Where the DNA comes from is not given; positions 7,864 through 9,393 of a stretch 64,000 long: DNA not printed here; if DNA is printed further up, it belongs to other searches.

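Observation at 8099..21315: Sugar-handling set inside the radical SAM operon: GT28-like, two GT2 paralogs with a shared novel tail, and a DegT aminotransferase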

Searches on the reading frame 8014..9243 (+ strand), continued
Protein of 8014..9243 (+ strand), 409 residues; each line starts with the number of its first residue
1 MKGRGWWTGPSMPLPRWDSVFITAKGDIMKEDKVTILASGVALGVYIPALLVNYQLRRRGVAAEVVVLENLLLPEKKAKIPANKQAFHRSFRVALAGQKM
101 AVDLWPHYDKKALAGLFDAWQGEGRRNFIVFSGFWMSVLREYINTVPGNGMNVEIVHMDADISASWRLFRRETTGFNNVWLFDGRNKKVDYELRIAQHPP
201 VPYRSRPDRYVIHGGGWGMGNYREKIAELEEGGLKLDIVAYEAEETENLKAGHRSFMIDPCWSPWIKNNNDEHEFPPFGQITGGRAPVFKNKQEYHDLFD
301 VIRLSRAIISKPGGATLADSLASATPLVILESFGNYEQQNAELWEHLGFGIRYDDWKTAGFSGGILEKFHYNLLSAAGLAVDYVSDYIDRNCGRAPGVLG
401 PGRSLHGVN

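Call 30: search_protein_families(library=pfam, proteins=[L042:4033-5733:+, L042:6084-7229:+, L042:7257-8798:+, L042:8795-9943:+, L042:11169-12512:+, L042:12529-13233:+, L042:13175-14335:+, L042:14347-15066:+, L042:15070-16317:+, L042:16385-17797:+], max_evalue=0.01)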
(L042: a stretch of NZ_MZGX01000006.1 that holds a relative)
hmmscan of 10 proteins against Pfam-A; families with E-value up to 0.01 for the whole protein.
L042:4033-5733:+ (566 aa): 2 families
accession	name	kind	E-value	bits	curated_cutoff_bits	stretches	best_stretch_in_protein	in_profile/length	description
PF02872.23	5_nucleotid_C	-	2.5e-44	151.6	23.6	1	370-525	2-157/158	5'-nucleotidase, C-terminal domain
PF00149.33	Metallophos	-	2.3e-12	48.2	21.5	1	85-295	2-189/191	Calcineurin-like phosphoesterase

L042:6084-7229:+ (381 aa): 2 families
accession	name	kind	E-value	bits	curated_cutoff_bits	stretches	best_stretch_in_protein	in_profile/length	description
PF14399.12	BtrH_N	-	2.5e-16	60.6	29.7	1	64-172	19-133/134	Butirosin biosynthesis protein H, N-terminal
PF13529.12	Peptidase_C39_2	-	9.4e-07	29.9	24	1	113-165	83-134/143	Peptidase_C39 like family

L042:7257-8798:+ (513 aa): 2 families
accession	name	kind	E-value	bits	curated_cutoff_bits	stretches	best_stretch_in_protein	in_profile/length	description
PF00501.34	AMP-binding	-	4.1e-53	181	29.9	1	15-368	1-384/384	AMP-binding enzyme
PF13193.12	AMP-binding_C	-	9.1e-17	62.2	24.5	1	419-493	2-76/76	AMP-binding enzyme C-terminal domain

L042:8795-9943:+ (382 aa): 1 family
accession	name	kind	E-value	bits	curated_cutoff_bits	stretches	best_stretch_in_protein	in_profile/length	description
PF14907.12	NTP_transf_5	-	1.2e-51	176.1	31.2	1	37-316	3-249/249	Uncharacterised nucleotidyltransferase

L042:11169-12512:+ (447 aa): 5 families
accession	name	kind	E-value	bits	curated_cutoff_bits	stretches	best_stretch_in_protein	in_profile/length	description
PF00535.33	Glycos_transf_2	-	1.9e-24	86.9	23.3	1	4-92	1-87/168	Glycosyl transferase family 2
PF10111.15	Glyco_tranf_2_2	-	3.8e-16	59.8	27.3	1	4-92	1-90/276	Glycosyltransferase like family 2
PF13641.12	Glyco_tranf_2_3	-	2.6e-06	28.1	27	1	4-96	4-99/230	Glycosyltransferase like family 2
PF02709.20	Glyco_transf_7C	-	0.00099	19.1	23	1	182-229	13-60/78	N-terminal domain of galactosyltransferase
PF03071.21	GNT-I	-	0.0073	15.6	25.4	1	3-61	95-153/434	GNT-I family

L042:12529-13233:+ (234 aa): 2 families
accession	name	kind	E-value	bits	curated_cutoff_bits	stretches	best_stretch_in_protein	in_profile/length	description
PF02223.23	Thymidylate_kin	-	3.9e-14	53.2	27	1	21-191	1-163/185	Thymidylate kinase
PF01712.25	dNK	-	0.0056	16.9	27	0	19-158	1-146/203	Deoxynucleoside kinase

L042:13175-14335:+ (386 aa): 3 families
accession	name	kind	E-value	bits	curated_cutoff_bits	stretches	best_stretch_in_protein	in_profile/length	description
PF14399.12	BtrH_N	-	1.1e-13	52.1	29.7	1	119-185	66-133/134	Butirosin biosynthesis protein H, N-terminal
PF13529.12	Peptidase_C39_2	-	6.6e-06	27.2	24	1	124-181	81-137/143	Peptidase_C39 like family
PF16169.10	DUF4872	-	0.0027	17.9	28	0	219-378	15-173/173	Domain of unknown function (DUF4872)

L042:14347-15066:+ (239 aa): 5 families
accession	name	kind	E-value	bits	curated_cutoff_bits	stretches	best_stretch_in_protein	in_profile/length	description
PF00975.26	Thioesterase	-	7.5e-40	138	26.4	1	6-231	3-224/226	Thioesterase domain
PF12697.13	Abhydrolase_6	-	2.6e-07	32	26.3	1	14-225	9-214/217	Alpha/beta hydrolase family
PF12146.15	Hydrolase_4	-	1e-05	25.4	27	1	48-93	51-97/239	Serine aminopeptidase, S33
PF03959.19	FSH1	-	3.2e-05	24.1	21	1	49-216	82-200/211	Serine hydrolase (FSH1)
PF10230.15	LIDHydrolase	-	0.0027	17.9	27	0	49-101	58-114/262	Lipid-droplet associated hydrolase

L042:15070-16317:+ (415 aa): 2 families
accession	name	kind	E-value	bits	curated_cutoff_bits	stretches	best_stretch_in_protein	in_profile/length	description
PF02784.22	Orn_Arg_deC_N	-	2.3e-44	152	23.4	1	23-273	2-247/247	Pyridoxal-dependent decarboxylase, pyridoxal binding domain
PF00278.28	Orn_DAP_Arg_deC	-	1.3e-16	61.1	23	1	17-365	1-95/95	Pyridoxal-dependent decarboxylase, C-terminal sheet domain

L042:16385-17797:+ (470 aa): 5 families
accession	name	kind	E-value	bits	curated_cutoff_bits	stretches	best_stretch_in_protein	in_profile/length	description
PF02655.19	ATP-grasp_3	-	3.3e-10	40.7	23.2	1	213-366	21-158/160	ATP-grasp domain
PF02222.28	ATP-grasp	-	1.1e-09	38.6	27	1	221-361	28-159/179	ATP-grasp domain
PF18604.6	PreAtp-grasp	-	2.1e-09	38.2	27.5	1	75-167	3-94/94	Pre ATP-grasp domain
PF18105.7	PGM1_C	-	8.9e-07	28.8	22.5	1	400-459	1-51/54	PGM1 C-terminal domain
PF02786.22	CPSase_L_D2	-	0.0011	19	19.8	1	182-368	1-183/211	Carbamoyl-phosphate synthase L chain, ATP binding domain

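Call 31: predict_structure(alignment_id=A1)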
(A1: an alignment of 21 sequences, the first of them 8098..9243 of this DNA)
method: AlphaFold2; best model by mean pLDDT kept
length: 381 residues; sequences in the alignment: 21
mean_pLDDT: 87.8   pTM: 0.88
mean pLDDT of the five models: 87.8, 87.3, 86.5, 86.4, 85.1
residues with pLDDT >= 90: 262; 70-90: 77; 50-70: 24; < 50: 18
segments of 3 or more residues with pLDDT < 50: 367-381
pLDDT, mean of each block of 10 residues (from residue 1): 83 91 97 96 94 84 68 79 96 93 94 84 89 84 86 94 92 96 74 75 95 86 90 93 95 92 95 97 93 97 88 97 97 97 93 94 62 32 34
secondary structure, 60 per line:
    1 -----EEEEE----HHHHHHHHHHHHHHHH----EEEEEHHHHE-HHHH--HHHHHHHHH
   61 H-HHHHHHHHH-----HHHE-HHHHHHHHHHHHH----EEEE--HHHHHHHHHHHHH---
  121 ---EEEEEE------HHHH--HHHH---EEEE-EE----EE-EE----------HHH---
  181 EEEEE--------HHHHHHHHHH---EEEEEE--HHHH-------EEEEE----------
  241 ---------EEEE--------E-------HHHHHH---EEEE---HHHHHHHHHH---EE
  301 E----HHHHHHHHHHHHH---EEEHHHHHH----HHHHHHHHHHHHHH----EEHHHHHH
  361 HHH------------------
elements in order: E6-10 H15-30 E35-39 H40-43 H46-49 H52-61 H63-71 H82-94 E99-102 H105-117 E124-129 H136-139 H142-145 E149-152 E181-185 H194-203 E207-212 H215-218 E226-230 E250-253 H270-275 E279-282 H286-295 E299-301 H306-318 E322-324 H325-330 H335-348 H355-363

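Call 33: search_protein_families(library=pfam, proteins=[window:8098-9243:+, L057:8619-9983:+, L057:11085-12257:+, L057:6553-7740:+, L057:5753-6760:+], max_evalue=10)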
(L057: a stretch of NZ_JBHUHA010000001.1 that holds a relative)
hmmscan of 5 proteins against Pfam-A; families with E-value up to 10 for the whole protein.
window:8098-9243:+ (381 aa): 0 families

L057:8619-9983:+ (454 aa): 3 families
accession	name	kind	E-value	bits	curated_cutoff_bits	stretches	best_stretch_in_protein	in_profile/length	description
PF11379.13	DUF3182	-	0.0095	15.3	26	1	169-247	115-191/354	Protein of unknown function (DUF3182)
PF14397.11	ATPgrasp_ST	-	0.042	13.5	31.4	1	145-211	12-81/278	Sugar-transfer associated ATP-grasp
PF01494.25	FAD_binding_3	-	0.077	12.6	22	1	222-264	124-166/349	FAD binding domain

L057:11085-12257:+ (390 aa): 4 families
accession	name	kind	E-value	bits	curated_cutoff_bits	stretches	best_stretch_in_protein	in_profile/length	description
PF04055.27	Radical_SAM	-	1e-16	62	29.5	1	49-212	3-165/166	Radical SAM superfamily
PF13186.11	SPASM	-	2.9e-10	40.7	21.5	1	321-382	1-66/67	Iron-sulfur cluster-binding domain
PF13353.11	Fer4_12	-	8.8e-05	23.3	22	1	51-122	13-76/137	4Fe-4S single cluster domain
PF23147.2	GDH2_N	-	1.1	10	27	1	214-227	32-45/65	NAD-dependent glutamate dehydrogenase, N-terminal domain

L057:6553-7740:+ (395 aa): 1 family
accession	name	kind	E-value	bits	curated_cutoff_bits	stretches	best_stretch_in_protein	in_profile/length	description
PF14399.12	BtrH_N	-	8.1e-05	23.3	29.7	1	110-211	26-133/134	Butirosin biosynthesis protein H, N-terminal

L057:5753-6760:+ (335 aa): 2 families
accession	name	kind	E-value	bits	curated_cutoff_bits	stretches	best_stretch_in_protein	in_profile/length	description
PF00296.26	Bac_luciferase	-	4.2e-47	161.5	27.9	1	8-302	17-313/314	Luciferase-like monooxygenase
PF10636.14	hemP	-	0.13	12.6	25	1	122-141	8-27/37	Hemin uptake protein hemP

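Call 34: fold_search(model_id=the predicted structure, library=pdb)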
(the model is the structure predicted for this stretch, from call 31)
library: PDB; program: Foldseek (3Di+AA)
matches with E <= 10: 1401; with E <= 0.001: 307
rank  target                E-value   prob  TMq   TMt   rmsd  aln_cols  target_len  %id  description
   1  7yp3_A                4.1e-10  1.00  0.55  0.52   7.3       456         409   12  Crystal structure of elaiophylin glycosyltransferase in complex with elaiophylin (released 2022-11-02)
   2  7yp3_B                1.0e-09  1.00  0.54  0.51   8.5       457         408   12  Crystal structure of elaiophylin glycosyltransferase in complex with elaiophylin (released 2022-11-02)
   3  7yp4_C                2.2e-09  1.00  0.53  0.52   8.0       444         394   11  Crystal structure of elaiophylin glycosyltransferase in apo-form (released 2022-11-02)
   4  7yp3_F                3.2e-09  1.00  0.56  0.51   8.4       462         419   12  Crystal structure of elaiophylin glycosyltransferase in complex with elaiophylin (released 2022-11-02)
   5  7yp6_A                3.6e-09  1.00  0.56  0.52   8.3       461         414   12  Crystal structure of elaiophylin glycosyltransferase in complex with UDP (released 2022-11-02)
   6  3oti_A                6.2e-09  1.00  0.59  0.59   6.8       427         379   12  Crystal Structure of CalG3, Calicheamicin Glycostyltransferase, TDP and calicheamicin T0 bound form (released 2010-12-15)
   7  7yp4_B                6.2e-09  1.00  0.51  0.48   8.3       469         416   11  Crystal structure of elaiophylin glycosyltransferase in apo-form (released 2022-11-02)
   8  7d1i_A                1.1e-08  1.00  0.51  0.55   8.4       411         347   12  Crystal structure of acinetobacter baumannii MurG (released 2021-07-14)
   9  3wad_A                1.2e-08  1.00  0.41  0.40  13.7       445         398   13  Crystal structure of glycosyltransferase VinC involved in the biosynthesis of vicenistatin (released 2014-06-04)
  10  7yp4_A                1.5e-08  1.00  0.53  0.50   8.0       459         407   12  Crystal structure of elaiophylin glycosyltransferase in apo-form (released 2022-11-02)
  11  3d0q_A                1.7e-08  1.00  0.55  0.55   7.4       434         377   12  Crystal structure of calG3 from Micromonospora echinospora determined in space group I222 (released 2008-06-24)
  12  7vlb_A                2.2e-08  1.00  0.52  0.52   8.1       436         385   10  Crystal structure of UGT109A1 from Bacillus (released 2022-10-05)
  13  2iya_A                2.2e-08  1.00  0.48  0.47   9.4       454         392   11  The crystal structure of macrolide glycosyltransferases: A blueprint for antibiotic engineering (released 2007-03-27)
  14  4an4_A                2.7e-08  1.00  0.51  0.54   8.0       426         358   10  Crystal structure of the glycosyltransferase SnogD from Streptomyces nogalater (released 2012-09-05)
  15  3oth_A                3.4e-08  1.00  0.50  0.48   8.0       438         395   12  Crystal Structure of CalG1, Calicheamicin Glycostyltransferase, TDP and calicheamicin alpha3I bound form (released 2010-12-15)
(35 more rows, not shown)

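Call 41: search_protein_families(library=pfam, proteins=[L011:7022-8605:+, L072:12289-13302:+, L039:613-1191:+, L046:12971-13726:+, L077:8591-9958:+, L073:12171-13361:+, L048:17665-18837:+], max_evalue=0.01)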
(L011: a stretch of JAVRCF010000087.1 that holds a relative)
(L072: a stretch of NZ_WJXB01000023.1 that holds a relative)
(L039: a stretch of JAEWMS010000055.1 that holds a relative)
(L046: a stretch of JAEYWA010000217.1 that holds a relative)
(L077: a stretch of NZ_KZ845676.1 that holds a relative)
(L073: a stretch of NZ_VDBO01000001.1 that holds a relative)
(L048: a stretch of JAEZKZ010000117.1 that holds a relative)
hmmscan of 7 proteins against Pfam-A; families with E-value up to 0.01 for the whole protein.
L011:7022-8605:+ (528 aa): 2 families
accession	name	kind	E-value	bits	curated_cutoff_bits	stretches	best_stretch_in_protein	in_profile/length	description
PF00501.34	AMP-binding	-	4.3e-91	306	29.9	1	20-387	1-384/384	AMP-binding enzyme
PF13193.12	AMP-binding_C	-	5.8e-18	66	24.5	1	443-518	1-76/76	AMP-binding enzyme C-terminal domain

L072:12289-13302:+ (338 aa): 3 families
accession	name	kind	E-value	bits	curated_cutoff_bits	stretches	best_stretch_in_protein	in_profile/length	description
PF01408.29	GFO_IDH_MocA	-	3.5e-24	86.2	24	1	11-125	1-114/120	Oxidoreductase family, NAD-binding Rossmann fold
PF22725.1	GFO_IDH_MocA_C3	-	3.7e-14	53.2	27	1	141-250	3-116/124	GFO/IDH/MocA C-terminal domain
PF02894.22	GFO_IDH_MocA_C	-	0.002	18.4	22.9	0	172-244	31-107/218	Oxidoreductase family, C-terminal alpha/beta domain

L039:613-1191:+ (193 aa): 2 families
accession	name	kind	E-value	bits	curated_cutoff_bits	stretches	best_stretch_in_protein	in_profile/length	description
PF00196.25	GerE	-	1.5e-12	47.4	23.5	1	125-178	2-55/57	Bacterial regulatory proteins, luxR family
PF08281.18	Sigma70_r4_2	-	0.0032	17.5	25.7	1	134-168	20-54/54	Sigma-70, region 4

L046:12971-13726:+ (252 aa): 6 families
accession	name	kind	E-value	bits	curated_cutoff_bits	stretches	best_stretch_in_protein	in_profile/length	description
PF00975.26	Thioesterase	-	5.4e-40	138.4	26.4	1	12-236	2-223/226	Thioesterase domain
PF03959.19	FSH1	-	8.3e-05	22.8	21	1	53-222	79-200/211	Serine hydrolase (FSH1)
PF10230.15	LIDHydrolase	-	0.00027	21.2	27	0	56-107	58-114/262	Lipid-droplet associated hydrolase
PF12695.13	Abhydrolase_5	-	0.00056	20.2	27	0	68-130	48-105/164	Alpha/beta hydrolase family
PF12697.13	Abhydrolase_6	-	0.0022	19.1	26.3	1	20-140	8-121/217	Alpha/beta hydrolase family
PF12146.15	Hydrolase_4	-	0.0044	16.8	27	0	55-97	54-95/239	Serine aminopeptidase, S33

L077:8591-9958:+ (456 aa): 4 families
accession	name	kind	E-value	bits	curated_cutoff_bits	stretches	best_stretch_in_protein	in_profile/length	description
PF02655.19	ATP-grasp_3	-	5.3e-05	23.8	23.2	1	187-333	28-156/160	ATP-grasp domain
PF14397.11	ATPgrasp_ST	-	0.00095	18.9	31.4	0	291-345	213-267/278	Sugar-transfer associated ATP-grasp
PF18604.6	PreAtp-grasp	-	0.001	20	27.5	1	44-134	2-88/94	Pre ATP-grasp domain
PF02222.28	ATP-grasp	-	0.0043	17.2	27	1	176-333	17-162/179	ATP-grasp domain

L073:12171-13361:+ (397 aa): 3 families
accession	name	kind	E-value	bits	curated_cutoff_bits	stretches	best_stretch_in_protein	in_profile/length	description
PF04055.27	Radical_SAM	-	4.6e-15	56.6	29.5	1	53-211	1-158/166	Radical SAM superfamily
PF13186.11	SPASM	-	1.4e-11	44.9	21.5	1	327-389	1-66/67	Iron-sulfur cluster-binding domain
PF13353.11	Fer4_12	-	0.00012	22.8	22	1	57-164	13-117/137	4Fe-4S single cluster domain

L048:17665-18837:+ (391 aa): 6 families
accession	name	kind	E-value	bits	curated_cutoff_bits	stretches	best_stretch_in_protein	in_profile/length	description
PF00535.33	Glycos_transf_2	-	4.6e-25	88.9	23.3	1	29-153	1-121/168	Glycosyl transferase family 2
PF10111.15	Glyco_tranf_2_2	-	9.5e-18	65.1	27.3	1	29-245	1-206/276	Glycosyltransferase like family 2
PF13641.12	Glyco_tranf_2_3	-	1.8e-11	44.9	27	1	28-257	3-213/230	Glycosyltransferase like family 2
PF02709.20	Glyco_transf_7C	-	1.7e-09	37.6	23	1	196-248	13-65/78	N-terminal domain of galactosyltransferase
PF13632.12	Glyco_trans_2_3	-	0.00028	21.2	27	1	113-267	1-132/198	Glycosyl transferase family group 2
PF13506.12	Glyco_transf_21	-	0.0024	17.8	21.7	0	105-149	25-70/174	Glycosyl transferase family 21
